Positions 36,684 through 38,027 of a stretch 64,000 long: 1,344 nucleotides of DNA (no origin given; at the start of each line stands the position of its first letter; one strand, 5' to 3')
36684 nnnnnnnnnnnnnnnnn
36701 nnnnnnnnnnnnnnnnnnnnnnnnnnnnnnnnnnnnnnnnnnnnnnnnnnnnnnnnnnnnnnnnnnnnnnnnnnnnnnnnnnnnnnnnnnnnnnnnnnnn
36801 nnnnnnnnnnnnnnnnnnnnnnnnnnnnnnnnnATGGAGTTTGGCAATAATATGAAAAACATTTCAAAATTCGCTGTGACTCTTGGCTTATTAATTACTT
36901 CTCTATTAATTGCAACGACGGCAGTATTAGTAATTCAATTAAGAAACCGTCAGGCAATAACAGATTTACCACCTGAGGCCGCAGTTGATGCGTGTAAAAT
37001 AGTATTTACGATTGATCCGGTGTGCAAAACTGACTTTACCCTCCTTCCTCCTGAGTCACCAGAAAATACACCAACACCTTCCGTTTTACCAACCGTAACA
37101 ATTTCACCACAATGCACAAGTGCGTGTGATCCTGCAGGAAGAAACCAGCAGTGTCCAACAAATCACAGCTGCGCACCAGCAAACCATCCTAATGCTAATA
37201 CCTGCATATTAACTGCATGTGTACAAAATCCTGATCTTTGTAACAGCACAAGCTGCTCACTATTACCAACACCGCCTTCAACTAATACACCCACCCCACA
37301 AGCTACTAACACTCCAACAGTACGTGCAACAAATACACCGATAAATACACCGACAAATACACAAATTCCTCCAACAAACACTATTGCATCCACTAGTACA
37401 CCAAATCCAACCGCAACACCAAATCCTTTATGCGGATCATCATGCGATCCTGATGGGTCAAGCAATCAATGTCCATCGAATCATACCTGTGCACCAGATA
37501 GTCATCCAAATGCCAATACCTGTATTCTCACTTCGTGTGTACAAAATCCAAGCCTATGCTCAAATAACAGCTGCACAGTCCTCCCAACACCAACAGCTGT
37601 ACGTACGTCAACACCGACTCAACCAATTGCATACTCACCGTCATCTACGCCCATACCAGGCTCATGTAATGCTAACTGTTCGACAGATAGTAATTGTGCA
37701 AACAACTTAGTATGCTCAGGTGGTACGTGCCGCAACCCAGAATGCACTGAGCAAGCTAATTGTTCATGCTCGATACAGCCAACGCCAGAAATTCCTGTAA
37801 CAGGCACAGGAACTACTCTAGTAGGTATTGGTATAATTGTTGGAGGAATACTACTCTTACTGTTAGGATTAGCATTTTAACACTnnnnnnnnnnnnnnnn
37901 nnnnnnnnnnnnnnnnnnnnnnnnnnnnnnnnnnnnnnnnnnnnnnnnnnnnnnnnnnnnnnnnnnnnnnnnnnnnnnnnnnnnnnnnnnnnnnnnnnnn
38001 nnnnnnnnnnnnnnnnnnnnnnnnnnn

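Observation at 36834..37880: Cysteine-rich protein with two tandem 8-Cys modules and a third degenerate one, apparently of a domain family I cannot place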

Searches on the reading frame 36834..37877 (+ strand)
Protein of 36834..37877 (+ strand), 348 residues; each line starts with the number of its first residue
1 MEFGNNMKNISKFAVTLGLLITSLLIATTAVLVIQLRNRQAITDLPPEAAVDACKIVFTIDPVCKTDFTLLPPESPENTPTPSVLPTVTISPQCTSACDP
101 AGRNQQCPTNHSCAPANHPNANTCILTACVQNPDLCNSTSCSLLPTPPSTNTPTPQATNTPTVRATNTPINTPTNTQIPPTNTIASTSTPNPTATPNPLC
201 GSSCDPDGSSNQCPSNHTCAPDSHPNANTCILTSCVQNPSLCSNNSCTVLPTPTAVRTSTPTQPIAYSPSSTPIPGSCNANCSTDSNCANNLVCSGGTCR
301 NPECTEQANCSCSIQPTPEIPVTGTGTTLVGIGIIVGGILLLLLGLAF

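Call 6: search_protein_families(library=pfam, proteins=[window:36834-37877:+], max_evalue=1)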
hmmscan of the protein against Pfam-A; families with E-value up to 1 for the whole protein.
window:36834-37877:+ (348 aa): 1 family
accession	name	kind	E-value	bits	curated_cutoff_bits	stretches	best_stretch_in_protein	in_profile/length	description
PF11975.13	Glyco_hydro_4C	-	0.14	12.5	24.1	1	20-53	121-154/211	Family 4 glycosyl hydrolase C-terminal domain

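Call 7: search_protein_families(library=ncbifam, proteins=[window:36834-37877:+], max_evalue=1)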
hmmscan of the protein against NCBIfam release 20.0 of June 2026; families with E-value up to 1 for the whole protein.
window:36834-37877:+ (348 aa): 0 families

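Call 9: find_homologous_proteins(query=window:36834-37877:+, max_evalue=0.001)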
Query window:36834-37877:+ (348 aa): 14 proteins with E <= 0.001 among 8000 candidates.
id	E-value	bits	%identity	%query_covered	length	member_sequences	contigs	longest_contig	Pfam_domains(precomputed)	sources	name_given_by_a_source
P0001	6.2e-219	744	100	100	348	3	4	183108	-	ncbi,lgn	-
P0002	2.9e-74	269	47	92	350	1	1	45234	-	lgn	-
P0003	4.2e-53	199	52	38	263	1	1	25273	-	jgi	jgi:hypothetical protein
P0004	4.3e-34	136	65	18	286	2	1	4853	PF13620.13,PF17210.10,PF28081.1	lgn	-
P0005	3.8e-26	110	59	20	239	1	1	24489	PF28081.1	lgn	-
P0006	1.8e-21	95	47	16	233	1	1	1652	-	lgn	-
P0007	1.0e-14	73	35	7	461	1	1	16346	-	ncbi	-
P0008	1.8e-10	59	42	25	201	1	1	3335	-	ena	-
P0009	3.8e-7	48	36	48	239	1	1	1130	-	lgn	-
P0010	2.0e-6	46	37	18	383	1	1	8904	-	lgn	-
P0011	2.2e-6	45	45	15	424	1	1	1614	-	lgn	-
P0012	1.6e-5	43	49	12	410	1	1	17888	-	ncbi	-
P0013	5.0e-4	38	41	13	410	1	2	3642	-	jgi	jgi:hypothetical protein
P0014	9.6e-4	37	33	46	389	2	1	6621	-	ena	-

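Call 11: list_cluster_members(proteins=[P0001, P0007, P0012, P0002, P0003])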
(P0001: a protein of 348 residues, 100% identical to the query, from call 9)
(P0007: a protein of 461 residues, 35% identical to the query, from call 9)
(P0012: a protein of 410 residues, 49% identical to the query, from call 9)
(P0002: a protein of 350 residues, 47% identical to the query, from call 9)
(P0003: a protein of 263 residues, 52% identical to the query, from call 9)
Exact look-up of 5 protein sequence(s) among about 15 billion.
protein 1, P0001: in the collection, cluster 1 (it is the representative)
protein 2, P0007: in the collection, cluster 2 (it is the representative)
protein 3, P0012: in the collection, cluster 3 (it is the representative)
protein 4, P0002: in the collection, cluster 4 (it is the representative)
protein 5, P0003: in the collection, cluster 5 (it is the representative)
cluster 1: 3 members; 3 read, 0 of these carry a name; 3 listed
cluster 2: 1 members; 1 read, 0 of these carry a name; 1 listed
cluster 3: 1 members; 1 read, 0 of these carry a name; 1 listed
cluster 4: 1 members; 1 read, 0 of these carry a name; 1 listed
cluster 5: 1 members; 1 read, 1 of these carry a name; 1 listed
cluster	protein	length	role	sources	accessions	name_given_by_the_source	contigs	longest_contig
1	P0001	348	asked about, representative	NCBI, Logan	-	-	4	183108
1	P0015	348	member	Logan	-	-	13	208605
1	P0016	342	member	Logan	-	-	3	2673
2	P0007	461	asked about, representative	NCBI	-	-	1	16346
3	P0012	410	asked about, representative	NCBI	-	-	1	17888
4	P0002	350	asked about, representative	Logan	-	-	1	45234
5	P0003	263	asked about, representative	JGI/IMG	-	hypothetical protein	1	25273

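Call 12: search_protein_families(library=pfam, proteins=[P0004, P0005, P0002, P0006, P0009, P0011, P0014, P0012], max_evalue=1)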
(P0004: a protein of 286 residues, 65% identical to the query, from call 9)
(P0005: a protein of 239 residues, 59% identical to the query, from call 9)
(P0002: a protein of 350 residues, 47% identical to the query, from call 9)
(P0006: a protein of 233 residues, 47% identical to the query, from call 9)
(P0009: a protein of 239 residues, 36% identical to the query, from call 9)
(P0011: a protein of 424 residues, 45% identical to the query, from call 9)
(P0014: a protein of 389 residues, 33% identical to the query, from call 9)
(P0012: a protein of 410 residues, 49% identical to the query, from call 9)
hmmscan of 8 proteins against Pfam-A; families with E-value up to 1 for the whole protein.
P0004 (286 aa): 12 families
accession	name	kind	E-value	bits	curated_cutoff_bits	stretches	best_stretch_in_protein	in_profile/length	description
PF17210.9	SdrD_B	-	6e-36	123.5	29.7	1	73-181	2-112/112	SdrD B-like domain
PF13620.12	CarboxypepD_reg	-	1.7e-07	31.9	32.3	1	94-144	13-64/82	Carboxypeptidase regulatory-like domain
PF17802.7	SpaA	-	0.00012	22.6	23.1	1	90-144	11-69/91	Prealbumin-like fold domain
PF22898.2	NOMO1-like_1st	-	0.00086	19.8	27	1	98-144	15-63/85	BOS complex subunit NOMO1-like, first beta sandwich domain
PF16371.11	MetallophosN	-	0.0021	18.7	35.6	1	93-144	8-53/77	N terminal of Calcineurin-like phosphoesterase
PF11974.14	bMG3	-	0.0053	17.1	34.9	1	95-126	28-59/103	Bacterial alpha-2-macroglobulin MG3 domain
PF11008.14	DUF2846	-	0.011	16.2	34.3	1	117-160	28-71/92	Protein of unknown function (DUF2846)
PF13715.12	CarbopepD_reg_2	-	0.016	15.7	32.2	1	89-134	8-50/88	CarboxypepD_reg-like domain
PF02369.22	Big_1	-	0.02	15.4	34.9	1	88-123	26-64/93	Bacterial Ig-like domain (group 1)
PF17936.7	Big_6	-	0.16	12.7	27.6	1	94-125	21-52/83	Bacterial Ig domain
PF21164.2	Dumpy_DPY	-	0.29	11.6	27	1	220-239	4-23/24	Dumpy, DPY module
PF02977.21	CarbpepA_inh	-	0.98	9.7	25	0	214-246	6-36/46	Carboxypeptidase A inhibitor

P0005 (239 aa): 3 families
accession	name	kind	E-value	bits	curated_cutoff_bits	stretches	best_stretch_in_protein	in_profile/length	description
PF02977.21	CarbpepA_inh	-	0.074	13.3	25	1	167-198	6-35/46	Carboxypeptidase A inhibitor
PF21164.2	Dumpy_DPY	-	0.19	12.2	27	1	173-193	4-24/24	Dumpy, DPY module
PF00299.24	Squash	-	0.2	12.1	22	1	172-190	9-28/29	Squash family serine protease inhibitor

P0002 (350 aa): 1 family
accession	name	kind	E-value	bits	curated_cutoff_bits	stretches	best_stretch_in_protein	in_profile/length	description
PF21164.2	Dumpy_DPY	-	0.021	15.2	27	1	284-304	4-24/24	Dumpy, DPY module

P0006 (233 aa): 2 families
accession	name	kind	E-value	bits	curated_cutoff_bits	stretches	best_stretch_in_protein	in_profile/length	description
PF02977.21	CarbpepA_inh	-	0.0023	18.1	25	1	91-114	7-28/46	Carboxypeptidase A inhibitor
PF21164.2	Dumpy_DPY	-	0.0031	17.9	27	1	165-185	4-24/24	Dumpy, DPY module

P0009 (239 aa): 2 families
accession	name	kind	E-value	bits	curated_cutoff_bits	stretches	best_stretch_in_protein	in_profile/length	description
PF07740.17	Toxin_12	-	0.13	13.3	21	1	106-128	8-28/30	Ion channel inhibitory toxin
PF02977.21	CarbpepA_inh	-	0.71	10.1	25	1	155-189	5-33/46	Carboxypeptidase A inhibitor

P0011 (424 aa): 0 families

P0014 (389 aa): 2 families
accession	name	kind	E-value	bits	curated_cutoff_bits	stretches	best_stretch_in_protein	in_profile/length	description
PF00963.24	Cohesin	-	3.8e-05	24.4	24.1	1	6-121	6-131/139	Cohesin domain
PF22815.2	CatAgl_D1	-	0.007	16.8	27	1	323-385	22-87/159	Alpha-1,3-glucanase catalytic domain D1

P0012 (410 aa): 1 family
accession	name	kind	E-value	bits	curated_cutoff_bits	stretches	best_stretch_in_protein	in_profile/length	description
PF14880.11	COX14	-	0.28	11.4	25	1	12-39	19-46/59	Cytochrome oxidase c assembly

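Call 13: find_encoding_contigs(protein=P0001, flank=6000, max_places=4)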
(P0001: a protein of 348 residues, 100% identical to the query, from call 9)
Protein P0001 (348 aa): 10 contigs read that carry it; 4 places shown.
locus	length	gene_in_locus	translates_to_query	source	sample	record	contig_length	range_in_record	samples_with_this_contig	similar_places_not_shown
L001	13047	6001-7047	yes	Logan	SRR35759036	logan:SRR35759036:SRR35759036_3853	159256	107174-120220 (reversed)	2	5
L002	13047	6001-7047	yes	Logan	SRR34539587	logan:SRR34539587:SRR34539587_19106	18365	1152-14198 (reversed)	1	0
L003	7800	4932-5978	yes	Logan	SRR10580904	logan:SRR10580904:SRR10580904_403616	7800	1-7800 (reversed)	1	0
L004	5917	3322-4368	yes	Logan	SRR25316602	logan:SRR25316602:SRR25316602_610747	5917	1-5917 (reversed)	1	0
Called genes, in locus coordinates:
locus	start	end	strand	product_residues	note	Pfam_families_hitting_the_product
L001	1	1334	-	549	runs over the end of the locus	PF01554:MatE (weak), PF03023:MurJ, PF13440:Polysacc_synt_3, PF01554:MatE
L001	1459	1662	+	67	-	PF01649:Ribosomal_S20p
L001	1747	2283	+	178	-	-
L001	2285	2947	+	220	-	PF04350:PilO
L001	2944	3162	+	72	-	-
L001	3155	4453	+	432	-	-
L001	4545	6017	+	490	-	-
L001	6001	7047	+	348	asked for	-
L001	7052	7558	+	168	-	-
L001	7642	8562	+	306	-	PF01544:CorA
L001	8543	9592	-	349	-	PF03816:LytR_cpsA_psr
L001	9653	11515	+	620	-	PF00580:UvrD-helicase, PF13245:AAA_19, PF01443:Viral_helicase1 (faint), PF13361:UvrD_C, PF13538:UvrD_C_2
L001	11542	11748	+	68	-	-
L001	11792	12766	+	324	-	PF02388:FemAB, PF13480:Acetyltransf_6, PF02388:FemAB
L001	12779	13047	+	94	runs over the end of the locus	-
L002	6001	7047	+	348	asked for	-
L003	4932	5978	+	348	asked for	-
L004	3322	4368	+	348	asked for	-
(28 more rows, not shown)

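Call 14: find_encoding_contigs(protein=P0002, flank=8000, max_places=3)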
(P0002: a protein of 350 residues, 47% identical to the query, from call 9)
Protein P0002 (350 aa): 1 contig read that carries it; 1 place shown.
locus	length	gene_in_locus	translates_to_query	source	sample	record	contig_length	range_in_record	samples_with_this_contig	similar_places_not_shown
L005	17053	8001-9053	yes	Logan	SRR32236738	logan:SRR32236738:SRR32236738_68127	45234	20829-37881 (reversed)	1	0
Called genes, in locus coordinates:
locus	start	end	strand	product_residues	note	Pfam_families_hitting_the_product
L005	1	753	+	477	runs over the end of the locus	PF01229:Glyco_hydro_39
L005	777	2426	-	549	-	PF03023:MurJ, PF13440:Polysacc_synt_3, PF01554:MatE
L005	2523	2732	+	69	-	PF01649:Ribosomal_S20p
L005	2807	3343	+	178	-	-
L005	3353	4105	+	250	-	PF04350:PilO (faint)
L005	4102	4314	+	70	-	-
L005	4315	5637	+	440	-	PF16656:Pur_ac_phosph_N (weak)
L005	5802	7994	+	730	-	-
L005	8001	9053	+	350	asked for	-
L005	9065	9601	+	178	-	-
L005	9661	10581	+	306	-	PF01544:CorA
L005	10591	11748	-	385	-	PF03816:LytR_cpsA_psr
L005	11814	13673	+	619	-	PF00580:UvrD-helicase, PF13245:AAA_19, PF01443:Viral_helicase1 (faint), PF13361:UvrD_C, PF13538:UvrD_C_2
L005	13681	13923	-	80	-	-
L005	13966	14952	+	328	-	PF02388:FemAB, PF13480:Acetyltransf_6, PF02388:FemAB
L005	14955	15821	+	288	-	PF13480:Acetyltransf_6 (weak), PF02388:FemAB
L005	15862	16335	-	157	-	PF00293:NUDIX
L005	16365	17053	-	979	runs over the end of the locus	PF00580:UvrD-helicase, PF13086:AAA_11 (faint), PF13245:AAA_19, PF13604:AAA_30 (faint), PF13361:UvrD_C, PF13538:UvrD_C_2 (weak), PF12705:PDDEXK_1, PF10926:DUF2800 (weak)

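Call 38: find_related_loci(query=P0001, collection=genome_contigs, flank=6000)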
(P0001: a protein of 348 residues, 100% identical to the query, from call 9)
Query P0001 (348 aa) in genome_contigs; peptide patterns used: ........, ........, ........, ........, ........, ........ (x = any residue, [..] = any of these).
20 stretches matched a pattern, but none encodes a relative of the query by tblastn (E <= 1e-3).

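Call 72: find_encoding_contigs(protein=P0012, flank=6000, max_places=2)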
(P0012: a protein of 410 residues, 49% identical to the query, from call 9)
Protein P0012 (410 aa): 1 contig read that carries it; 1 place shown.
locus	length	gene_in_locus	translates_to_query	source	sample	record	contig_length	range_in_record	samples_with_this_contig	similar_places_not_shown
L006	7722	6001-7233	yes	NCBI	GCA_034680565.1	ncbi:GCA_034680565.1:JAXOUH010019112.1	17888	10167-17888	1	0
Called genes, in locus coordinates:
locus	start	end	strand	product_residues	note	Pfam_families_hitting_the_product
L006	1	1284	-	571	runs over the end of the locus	PF03023:MurJ, PF13440:Polysacc_synt_3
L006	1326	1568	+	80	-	PF01649:Ribosomal_S20p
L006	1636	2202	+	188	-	PF05137:PilN (weak)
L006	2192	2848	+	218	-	-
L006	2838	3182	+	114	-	-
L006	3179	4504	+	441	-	PF16656:Pur_ac_phosph_N (weak), PF19077:Big_13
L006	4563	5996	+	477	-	-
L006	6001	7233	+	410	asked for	-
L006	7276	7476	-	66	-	-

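Call 73: find_encoding_contigs(protein=P0007, flank=6000, max_places=2)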
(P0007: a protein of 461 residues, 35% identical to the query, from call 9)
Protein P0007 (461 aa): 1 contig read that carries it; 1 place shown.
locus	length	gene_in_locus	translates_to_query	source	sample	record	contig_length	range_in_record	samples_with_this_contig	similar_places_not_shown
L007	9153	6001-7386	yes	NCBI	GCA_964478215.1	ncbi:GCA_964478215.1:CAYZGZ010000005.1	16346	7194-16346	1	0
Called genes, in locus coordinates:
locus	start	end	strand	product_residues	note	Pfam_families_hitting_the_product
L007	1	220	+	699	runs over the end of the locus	PF03485:Arg_tRNA_synt_N, PF00750:tRNA-synt_1d, PF05746:DALR_1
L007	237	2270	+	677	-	-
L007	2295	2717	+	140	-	-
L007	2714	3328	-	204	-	PF04203:Sortase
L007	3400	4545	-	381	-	PF01391:Collagen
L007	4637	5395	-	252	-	PF13489:Methyltransf_23, PF13847:Methyltransf_31 (weak), PF08241:Methyltransf_11, PF13649:Methyltransf_25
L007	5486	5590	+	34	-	-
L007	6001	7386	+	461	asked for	-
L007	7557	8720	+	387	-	-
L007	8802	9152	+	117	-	?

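Call 74: find_encoding_contigs(protein=P0003, flank=8000, max_places=1)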
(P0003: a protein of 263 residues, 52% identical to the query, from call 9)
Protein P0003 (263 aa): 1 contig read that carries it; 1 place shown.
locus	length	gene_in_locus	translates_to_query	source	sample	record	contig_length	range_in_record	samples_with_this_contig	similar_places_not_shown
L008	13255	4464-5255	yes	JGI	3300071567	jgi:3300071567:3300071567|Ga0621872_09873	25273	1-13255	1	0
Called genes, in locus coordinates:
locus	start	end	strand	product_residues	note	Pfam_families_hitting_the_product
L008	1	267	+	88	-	?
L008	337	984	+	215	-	PF04350:PilO (weak)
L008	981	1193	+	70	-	-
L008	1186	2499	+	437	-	PF00041:fn3 (weak), PF16656:Pur_ac_phosph_N (weak)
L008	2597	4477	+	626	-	-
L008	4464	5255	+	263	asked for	-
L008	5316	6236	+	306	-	PF01544:CorA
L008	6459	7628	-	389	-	PF03816:LytR_cpsA_psr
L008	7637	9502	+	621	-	PF00580:UvrD-helicase, PF13245:AAA_19, PF13604:AAA_30 (faint), PF01443:Viral_helicase1 (faint), PF13361:UvrD_C, PF13538:UvrD_C_2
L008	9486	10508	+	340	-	PF02388:FemAB, PF13480:Acetyltransf_6, PF02388:FemAB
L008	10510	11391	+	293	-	PF13480:Acetyltransf_6, PF02388:FemAB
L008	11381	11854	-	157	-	PF00293:NUDIX, PF22327:Nudt16-like (weak)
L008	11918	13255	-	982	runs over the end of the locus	PF00580:UvrD-helicase, PF01443:Viral_helicase1 (faint), PF13245:AAA_19, PF13604:AAA_30 (faint), PF13538:UvrD_C_2 (faint), PF13361:UvrD_C, PF12705:PDDEXK_1, PF10926:DUF2800 (weak)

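Call 75: find_encoding_contigs(protein=P0005, flank=8000, max_places=1)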
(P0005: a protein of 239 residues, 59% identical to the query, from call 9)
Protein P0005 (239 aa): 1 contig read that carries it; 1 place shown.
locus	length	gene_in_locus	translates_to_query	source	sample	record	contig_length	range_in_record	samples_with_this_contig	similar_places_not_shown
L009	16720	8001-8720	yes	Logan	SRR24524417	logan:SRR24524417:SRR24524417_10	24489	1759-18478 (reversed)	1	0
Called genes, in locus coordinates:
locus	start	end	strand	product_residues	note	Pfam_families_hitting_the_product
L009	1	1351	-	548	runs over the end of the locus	PF03023:MurJ, PF13440:Polysacc_synt_3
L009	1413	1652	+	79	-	PF01649:Ribosomal_S20p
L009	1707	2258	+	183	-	PF05137:PilN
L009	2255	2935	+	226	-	PF04350:PilO (weak)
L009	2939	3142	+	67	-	-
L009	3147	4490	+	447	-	-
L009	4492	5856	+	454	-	PF17210:SdrD_B, PF13620:CarboxypepD_reg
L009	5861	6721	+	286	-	PF17210:SdrD_B, PF13620:CarboxypepD_reg, PF28081:MXAN_6627_5 (weak)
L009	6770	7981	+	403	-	-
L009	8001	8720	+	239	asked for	PF28081:MXAN_6627_5 (weak)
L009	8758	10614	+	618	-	PF00580:UvrD-helicase, PF13245:AAA_19, PF13604:AAA_30 (faint), PF01443:Viral_helicase1 (faint), PF13361:UvrD_C, PF13538:UvrD_C_2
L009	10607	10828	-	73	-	-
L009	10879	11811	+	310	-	PF02388:FemAB, PF13480:Acetyltransf_6, PF02388:FemAB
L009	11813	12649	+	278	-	PF13480:Acetyltransf_6, PF02388:FemAB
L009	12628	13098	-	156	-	PF00293:NUDIX, PF14815:NUDIX_4 (weak)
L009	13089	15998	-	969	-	PF00580:UvrD-helicase, PF13245:AAA_19, PF13604:AAA_30 (faint), PF21445:ADDB_N (weak), PF13361:UvrD_C, PF13538:UvrD_C_2 (faint), PF12705:PDDEXK_1, PF10926:DUF2800 (faint)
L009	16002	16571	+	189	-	PF00908:dTDP_sugar_isom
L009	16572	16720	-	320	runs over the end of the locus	PF02646:RmuC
